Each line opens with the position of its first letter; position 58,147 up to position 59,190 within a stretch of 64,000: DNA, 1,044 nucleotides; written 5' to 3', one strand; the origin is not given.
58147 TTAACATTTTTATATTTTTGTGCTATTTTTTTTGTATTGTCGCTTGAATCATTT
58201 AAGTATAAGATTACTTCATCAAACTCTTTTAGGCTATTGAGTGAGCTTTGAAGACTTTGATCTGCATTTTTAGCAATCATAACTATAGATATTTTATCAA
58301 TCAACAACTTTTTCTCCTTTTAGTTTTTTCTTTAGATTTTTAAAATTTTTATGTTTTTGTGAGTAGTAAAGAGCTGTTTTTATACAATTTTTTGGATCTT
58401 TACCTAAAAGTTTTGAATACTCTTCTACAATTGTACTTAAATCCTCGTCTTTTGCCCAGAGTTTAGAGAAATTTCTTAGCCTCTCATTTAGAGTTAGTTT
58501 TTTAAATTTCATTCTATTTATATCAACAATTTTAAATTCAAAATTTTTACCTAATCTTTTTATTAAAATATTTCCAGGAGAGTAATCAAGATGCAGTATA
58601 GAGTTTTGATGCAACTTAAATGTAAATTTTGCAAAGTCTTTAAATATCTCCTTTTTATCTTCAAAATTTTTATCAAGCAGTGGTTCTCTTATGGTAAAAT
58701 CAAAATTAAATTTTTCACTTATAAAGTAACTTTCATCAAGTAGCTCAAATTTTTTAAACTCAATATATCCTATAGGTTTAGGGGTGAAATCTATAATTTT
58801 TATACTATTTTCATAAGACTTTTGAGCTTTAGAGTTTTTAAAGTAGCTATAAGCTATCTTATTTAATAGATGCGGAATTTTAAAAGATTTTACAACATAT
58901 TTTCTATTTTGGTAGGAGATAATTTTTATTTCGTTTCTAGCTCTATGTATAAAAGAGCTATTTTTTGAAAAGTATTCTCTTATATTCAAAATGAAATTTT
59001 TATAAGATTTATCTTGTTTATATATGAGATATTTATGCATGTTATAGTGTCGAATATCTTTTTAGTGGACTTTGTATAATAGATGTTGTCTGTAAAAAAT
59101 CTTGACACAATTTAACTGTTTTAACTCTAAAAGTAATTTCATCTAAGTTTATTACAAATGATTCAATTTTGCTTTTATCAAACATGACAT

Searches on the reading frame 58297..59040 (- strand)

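Call 9: search_protein_families(library=pfam, proteins=[window:58297-59040:-])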
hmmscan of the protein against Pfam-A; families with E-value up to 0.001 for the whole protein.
window:58297-59040:- (247 aa): 1 family
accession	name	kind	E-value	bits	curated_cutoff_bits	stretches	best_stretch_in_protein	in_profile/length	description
PF06293.20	Kdo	-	0.00095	19.1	21.3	0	127-196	118-188/207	Lipopolysaccharide kinase (Kdo/WaaP) family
